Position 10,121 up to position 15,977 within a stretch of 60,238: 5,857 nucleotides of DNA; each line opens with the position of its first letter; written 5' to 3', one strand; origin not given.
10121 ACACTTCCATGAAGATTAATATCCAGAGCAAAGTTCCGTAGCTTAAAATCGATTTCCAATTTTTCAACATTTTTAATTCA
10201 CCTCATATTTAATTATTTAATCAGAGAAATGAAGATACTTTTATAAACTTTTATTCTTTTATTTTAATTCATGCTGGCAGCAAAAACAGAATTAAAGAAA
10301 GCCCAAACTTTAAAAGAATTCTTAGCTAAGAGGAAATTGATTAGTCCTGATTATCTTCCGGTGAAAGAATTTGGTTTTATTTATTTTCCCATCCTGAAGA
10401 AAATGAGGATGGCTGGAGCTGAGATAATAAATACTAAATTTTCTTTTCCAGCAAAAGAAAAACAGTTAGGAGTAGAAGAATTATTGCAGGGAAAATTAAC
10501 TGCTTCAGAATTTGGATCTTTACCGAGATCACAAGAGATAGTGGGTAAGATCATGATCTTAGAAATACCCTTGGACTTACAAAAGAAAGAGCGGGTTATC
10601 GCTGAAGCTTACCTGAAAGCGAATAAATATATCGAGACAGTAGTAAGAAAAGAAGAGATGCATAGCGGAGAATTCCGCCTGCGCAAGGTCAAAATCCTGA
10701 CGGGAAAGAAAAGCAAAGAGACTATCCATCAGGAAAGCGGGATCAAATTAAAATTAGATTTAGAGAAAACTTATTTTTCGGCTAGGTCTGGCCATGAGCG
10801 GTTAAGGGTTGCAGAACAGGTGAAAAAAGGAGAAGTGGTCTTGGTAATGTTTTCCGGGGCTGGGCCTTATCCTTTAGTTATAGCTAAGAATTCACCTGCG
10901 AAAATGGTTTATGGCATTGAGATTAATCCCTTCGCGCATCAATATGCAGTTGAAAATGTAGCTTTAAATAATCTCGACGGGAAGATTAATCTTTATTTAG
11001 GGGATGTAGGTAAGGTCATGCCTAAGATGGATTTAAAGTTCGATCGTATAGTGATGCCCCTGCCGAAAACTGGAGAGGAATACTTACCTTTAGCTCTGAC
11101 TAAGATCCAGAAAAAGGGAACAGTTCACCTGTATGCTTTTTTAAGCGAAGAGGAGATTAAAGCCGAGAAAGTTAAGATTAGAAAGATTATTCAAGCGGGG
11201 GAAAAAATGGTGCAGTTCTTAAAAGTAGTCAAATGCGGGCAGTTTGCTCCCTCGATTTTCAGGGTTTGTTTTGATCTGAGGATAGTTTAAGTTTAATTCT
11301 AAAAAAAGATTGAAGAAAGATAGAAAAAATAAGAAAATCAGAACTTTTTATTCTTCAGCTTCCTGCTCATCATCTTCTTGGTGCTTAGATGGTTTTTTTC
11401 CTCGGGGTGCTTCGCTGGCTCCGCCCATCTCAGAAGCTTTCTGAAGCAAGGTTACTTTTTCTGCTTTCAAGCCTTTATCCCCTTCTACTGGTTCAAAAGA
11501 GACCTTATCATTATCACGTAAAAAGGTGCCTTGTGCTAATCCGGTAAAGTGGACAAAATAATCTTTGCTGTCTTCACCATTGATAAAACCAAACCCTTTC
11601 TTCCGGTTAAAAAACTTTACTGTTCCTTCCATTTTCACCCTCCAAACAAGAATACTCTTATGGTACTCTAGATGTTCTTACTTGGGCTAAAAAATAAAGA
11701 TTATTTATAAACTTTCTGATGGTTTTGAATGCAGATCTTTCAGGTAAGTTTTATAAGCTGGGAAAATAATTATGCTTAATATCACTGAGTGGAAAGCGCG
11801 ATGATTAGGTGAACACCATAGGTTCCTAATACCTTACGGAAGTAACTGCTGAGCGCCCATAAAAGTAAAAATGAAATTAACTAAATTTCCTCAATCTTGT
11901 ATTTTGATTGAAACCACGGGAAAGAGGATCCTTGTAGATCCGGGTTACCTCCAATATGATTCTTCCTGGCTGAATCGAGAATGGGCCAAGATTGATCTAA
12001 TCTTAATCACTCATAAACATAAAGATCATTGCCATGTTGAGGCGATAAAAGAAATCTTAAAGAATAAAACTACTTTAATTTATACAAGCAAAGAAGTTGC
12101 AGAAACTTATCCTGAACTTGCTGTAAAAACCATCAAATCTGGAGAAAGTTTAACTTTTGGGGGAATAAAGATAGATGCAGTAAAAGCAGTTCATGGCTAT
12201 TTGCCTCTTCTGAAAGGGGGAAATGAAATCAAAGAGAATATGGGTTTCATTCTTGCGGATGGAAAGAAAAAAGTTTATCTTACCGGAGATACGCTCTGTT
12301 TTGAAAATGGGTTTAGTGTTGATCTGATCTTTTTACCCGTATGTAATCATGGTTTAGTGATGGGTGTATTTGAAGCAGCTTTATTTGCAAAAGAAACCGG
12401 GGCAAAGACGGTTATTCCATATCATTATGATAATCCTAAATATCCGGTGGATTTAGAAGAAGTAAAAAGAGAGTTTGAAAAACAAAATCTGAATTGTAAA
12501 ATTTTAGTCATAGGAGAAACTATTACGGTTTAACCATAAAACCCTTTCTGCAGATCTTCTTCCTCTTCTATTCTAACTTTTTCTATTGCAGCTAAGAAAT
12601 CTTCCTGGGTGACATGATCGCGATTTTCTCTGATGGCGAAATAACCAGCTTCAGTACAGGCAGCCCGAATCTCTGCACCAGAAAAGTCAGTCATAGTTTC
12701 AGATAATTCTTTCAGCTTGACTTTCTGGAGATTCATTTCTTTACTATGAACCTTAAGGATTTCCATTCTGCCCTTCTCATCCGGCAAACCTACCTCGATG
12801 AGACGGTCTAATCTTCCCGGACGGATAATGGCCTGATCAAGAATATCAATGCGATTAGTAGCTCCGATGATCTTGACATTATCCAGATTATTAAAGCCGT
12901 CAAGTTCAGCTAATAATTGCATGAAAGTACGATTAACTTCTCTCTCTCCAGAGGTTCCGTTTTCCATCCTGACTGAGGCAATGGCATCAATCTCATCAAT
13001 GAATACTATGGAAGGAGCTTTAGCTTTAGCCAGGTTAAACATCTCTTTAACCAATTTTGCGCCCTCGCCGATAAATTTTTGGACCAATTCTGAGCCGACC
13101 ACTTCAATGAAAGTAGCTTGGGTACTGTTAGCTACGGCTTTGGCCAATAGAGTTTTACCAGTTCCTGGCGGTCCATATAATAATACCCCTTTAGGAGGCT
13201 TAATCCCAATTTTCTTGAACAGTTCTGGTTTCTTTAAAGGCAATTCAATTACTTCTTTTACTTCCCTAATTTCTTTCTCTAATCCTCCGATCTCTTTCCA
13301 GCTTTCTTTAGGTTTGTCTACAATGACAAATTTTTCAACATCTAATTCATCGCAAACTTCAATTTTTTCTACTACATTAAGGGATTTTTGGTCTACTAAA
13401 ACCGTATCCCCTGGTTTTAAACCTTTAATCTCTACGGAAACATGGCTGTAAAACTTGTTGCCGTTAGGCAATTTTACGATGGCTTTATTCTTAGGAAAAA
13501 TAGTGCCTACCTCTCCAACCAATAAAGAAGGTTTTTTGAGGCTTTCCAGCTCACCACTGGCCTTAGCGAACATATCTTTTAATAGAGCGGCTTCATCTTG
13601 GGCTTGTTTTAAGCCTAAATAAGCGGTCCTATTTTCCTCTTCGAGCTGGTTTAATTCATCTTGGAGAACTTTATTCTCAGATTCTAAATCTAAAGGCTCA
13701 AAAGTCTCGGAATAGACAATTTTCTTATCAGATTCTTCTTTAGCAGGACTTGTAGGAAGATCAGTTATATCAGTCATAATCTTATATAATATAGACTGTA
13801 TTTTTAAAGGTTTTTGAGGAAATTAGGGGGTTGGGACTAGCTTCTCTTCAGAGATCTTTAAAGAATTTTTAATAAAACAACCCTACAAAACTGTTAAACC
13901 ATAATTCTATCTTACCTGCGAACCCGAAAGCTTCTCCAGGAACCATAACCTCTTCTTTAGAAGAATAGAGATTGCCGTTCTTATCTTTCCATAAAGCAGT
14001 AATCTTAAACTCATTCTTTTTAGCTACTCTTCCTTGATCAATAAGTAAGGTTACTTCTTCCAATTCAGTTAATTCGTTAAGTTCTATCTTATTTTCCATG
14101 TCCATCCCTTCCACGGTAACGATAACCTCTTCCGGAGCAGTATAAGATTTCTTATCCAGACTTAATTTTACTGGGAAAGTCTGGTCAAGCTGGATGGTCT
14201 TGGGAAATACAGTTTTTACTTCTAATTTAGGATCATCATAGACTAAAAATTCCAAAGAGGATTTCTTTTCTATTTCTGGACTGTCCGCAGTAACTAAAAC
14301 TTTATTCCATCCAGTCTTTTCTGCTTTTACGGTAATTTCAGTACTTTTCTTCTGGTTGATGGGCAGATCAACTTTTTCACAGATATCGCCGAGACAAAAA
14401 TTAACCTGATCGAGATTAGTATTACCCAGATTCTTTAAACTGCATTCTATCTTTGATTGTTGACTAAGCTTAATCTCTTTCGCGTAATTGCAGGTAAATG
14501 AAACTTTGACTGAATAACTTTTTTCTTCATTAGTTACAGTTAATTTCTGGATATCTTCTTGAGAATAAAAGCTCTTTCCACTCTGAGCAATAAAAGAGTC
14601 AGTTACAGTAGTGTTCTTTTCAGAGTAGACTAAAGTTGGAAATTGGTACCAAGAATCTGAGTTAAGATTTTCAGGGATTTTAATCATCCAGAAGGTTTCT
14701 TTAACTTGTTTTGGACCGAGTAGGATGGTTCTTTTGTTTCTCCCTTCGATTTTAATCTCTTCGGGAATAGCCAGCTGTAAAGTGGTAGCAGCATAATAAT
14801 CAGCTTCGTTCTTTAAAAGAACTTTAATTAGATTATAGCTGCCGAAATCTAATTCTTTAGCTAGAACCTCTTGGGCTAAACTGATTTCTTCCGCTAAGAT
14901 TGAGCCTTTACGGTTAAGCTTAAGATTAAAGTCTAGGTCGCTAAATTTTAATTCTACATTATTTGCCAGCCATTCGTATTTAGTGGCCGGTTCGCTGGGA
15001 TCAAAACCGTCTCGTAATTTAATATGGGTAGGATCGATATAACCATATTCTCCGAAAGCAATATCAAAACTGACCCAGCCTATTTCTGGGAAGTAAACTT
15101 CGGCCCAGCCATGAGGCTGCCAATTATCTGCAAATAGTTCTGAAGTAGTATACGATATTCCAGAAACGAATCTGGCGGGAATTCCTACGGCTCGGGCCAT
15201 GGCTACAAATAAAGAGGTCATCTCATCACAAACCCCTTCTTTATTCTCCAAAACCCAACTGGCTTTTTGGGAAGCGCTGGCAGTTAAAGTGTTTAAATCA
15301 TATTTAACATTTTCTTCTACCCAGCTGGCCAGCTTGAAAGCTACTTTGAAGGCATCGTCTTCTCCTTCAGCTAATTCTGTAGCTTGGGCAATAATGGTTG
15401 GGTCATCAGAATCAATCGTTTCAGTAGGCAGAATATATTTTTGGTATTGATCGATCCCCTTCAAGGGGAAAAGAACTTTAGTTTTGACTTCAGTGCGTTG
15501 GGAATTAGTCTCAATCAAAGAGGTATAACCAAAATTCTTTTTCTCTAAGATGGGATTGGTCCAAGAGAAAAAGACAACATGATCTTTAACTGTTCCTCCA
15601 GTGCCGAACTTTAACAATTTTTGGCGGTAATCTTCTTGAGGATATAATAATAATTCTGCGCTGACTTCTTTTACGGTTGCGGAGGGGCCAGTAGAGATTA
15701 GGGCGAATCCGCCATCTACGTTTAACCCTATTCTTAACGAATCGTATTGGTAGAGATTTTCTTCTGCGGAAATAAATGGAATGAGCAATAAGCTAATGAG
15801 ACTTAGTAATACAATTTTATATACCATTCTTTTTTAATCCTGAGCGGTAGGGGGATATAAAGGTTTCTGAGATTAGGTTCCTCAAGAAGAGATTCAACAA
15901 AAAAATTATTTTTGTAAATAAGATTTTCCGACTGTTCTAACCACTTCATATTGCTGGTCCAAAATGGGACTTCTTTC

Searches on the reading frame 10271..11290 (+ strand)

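Call 34: search_protein_families(library=pfam, proteins=[window:10271-11290:+])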
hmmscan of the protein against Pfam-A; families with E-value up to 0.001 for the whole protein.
window:10271-11290:+ (339 aa): 4 families
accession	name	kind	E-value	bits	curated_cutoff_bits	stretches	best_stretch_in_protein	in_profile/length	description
PF02475.24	TRM5-TYW2_MTfase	-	4.6e-46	157.2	28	1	151-309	1-155/164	TRM5/TYW2 methyltransferase domain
PF25133.1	TYW2_N_2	-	1e-15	58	27.7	1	68-147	1-78/79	TYW2 N-terminal domain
PF13847.12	Methyltransf_31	-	7.9e-06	26.1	27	1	185-281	2-99/145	Methyltransferase domain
PF09445.16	Methyltransf_15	-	5.3e-05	23.3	22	1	188-274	2-89/165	RNA cap guanine-N2 methyltransferase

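Call 65: search_protein_families(library=ncbifam, proteins=[window:10271-11290:+])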
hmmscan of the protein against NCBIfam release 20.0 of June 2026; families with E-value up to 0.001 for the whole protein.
window:10271-11290:+ (339 aa): 12 families
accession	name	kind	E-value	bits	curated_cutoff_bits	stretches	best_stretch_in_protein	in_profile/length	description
NF047730.1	tRNAMtaseTrm5b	equivalog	2.3e-63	214.4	600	1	1-338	1-329/330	tRNA (guanine(37)-N1)-methyltransferase Trm5b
NF047728.1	tRNAMtaseTaw22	equivalog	4.4e-60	203.6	550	1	1-338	1-335/336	tRNA (guanine(37)-N1)/4-demethylwyosine(37)-methyltransferase Taw22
NF047732.1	tRNAMtaseTrm5bMeth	equivalog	8.2e-46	156.5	500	1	2-303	2-307/337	tRNA (guanine(37)-N1)-methyltransferase Trm5b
NF047729.1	tRNAMtaseTaw21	equivalog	2.4e-45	154.7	400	1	88-337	7-249/250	tRNA 4-demethylwyosine(37)-methyltransferase Taw21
NF047824.1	tRNAwyosineTaw2Meth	equivalog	5.5e-35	121.2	350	1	91-337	5-242/245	tRNA(Phe) (4-demethylwyosine(37)-C(7)) aminocarboxypropyltransferase Taw2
NF047823.1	tRNAwyosTaw2Pyroc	equivalog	1.7e-32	112.9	550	1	69-338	11-275/277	tRNA(Phe) (4-demethylwyosine(37)-C(7)) aminocarboxypropyltransferase Taw2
NF011529.0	PRK14968.1-3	equivalog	3.2e-07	30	162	1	182-265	28-107/198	putative methyltransferase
NF033380.1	Rlm_2499C5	equivalog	3.9e-07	29.2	650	1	126-296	157-323/391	23S rRNA (cytosine(2499)-C(5))-methyltransferase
TIGR00479.1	rumA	equivalog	2.4e-06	26.7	183.55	1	155-272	258-380/432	23S rRNA (uracil(1939)-C(5))-methyltransferase RlmD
NF011528.0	PRK14968.1-2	equivalog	7.1e-05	22.4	171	1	165-241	18-91/205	putative methyltransferase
TIGR03534.1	RF_mod_PrmC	equivalog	0.00012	21.7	199.1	1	162-261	60-161/253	peptide chain release factor N(5)-glutamine methyltransferase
NF009639.0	PRK13168.1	equivalog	0.00074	18.5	458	0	183-282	297-396/446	23S rRNA (uracil(1939)-C(5))-methyltransferase RlmD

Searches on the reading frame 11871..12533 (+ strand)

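Call 34: search_protein_families(library=pfam, proteins=[window:11871-12533:+])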
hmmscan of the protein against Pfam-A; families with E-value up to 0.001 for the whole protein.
window:11871-12533:+ (220 aa): 3 families
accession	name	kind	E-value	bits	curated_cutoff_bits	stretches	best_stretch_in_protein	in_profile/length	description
PF13483.12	Lactamase_B_3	-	3.6e-24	86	24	1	2-185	1-160/160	Beta-lactamase superfamily domain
PF12706.13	Lactamase_B_2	-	2.6e-18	66.8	27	1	19-186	2-200/200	Beta-lactamase superfamily domain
PF00753.33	Lactamase_B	-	4.3e-13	50.1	22.7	1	4-54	2-57/196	Metallo-beta-lactamase superfamily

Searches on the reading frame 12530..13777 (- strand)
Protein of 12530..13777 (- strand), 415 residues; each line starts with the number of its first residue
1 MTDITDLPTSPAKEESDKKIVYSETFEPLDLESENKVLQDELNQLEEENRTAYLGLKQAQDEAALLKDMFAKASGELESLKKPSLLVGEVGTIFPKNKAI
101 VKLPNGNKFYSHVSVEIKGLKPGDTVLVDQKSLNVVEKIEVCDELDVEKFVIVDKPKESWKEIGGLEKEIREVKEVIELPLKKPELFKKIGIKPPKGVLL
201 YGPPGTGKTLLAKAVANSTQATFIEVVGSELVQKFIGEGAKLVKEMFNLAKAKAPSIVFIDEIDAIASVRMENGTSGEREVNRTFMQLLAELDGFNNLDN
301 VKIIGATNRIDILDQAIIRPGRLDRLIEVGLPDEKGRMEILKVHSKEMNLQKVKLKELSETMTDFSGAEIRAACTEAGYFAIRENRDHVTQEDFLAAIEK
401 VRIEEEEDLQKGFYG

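Call 34: search_protein_families(library=pfam, proteins=[window:12530-13777:-])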
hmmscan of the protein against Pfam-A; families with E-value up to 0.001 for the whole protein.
window:12530-13777:- (415 aa): 10 families
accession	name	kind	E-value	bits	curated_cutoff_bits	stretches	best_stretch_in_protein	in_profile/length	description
PF00004.35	AAA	-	2.2e-43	148.3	21.2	1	198-330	1-130/131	ATPase family associated with various cellular activities (AAA)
PF17862.7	AAA_lid_3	-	2.8e-12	46.4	27.2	1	353-395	2-44/45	AAA+ lid domain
PF16450.11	Prot_ATP_ID_OB_C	-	8.7e-09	35.5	23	1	87-140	1-56/56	Proteasomal ATPase OB C-terminal domain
PF07728.20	AAA_5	-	3.2e-06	27.6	22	1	197-268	1-80/139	AAA domain (dynein-related subfamily)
PF05496.18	RuvB_N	-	3.5e-06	27.3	27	1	197-268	35-98/159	Holliday junction DNA helicase RuvB P-loop domain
PF07724.20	AAA_2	-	5.7e-06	26.9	27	1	198-289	6-99/166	AAA domain (Cdc48 subfamily)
PF13191.12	AAA_16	-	1.2e-05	26.4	32.6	1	187-221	16-50/167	AAA ATPase domain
PF13401.12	AAA_22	-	6.3e-05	23.7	27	0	198-225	8-38/130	AAA domain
PF23902.1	AAA_lid_PRS2_C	-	0.00011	22.7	34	1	336-401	3-70/73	PRS2 AAA+ lid C-terminal domain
PF06068.19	TIP49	-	0.00069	19.3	23.8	0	196-237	51-94/347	TIP49 P-loop domain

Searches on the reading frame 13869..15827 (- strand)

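Call 34: search_protein_families(library=pfam, proteins=[window:13869-15827:-])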
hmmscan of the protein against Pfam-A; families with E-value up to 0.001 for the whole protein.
window:13869-15827:- (652 aa): 2 families
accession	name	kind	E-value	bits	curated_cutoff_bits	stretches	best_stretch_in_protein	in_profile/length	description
PF01841.26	Transglut_core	-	7.3e-29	100.7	23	1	149-255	4-107/108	Transglutaminase-like superfamily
PF11614.14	FixG_C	-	0.00079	20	25.6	0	488-539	59-114/119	IG-like fold at C-terminal of FixG, putative oxidoreductase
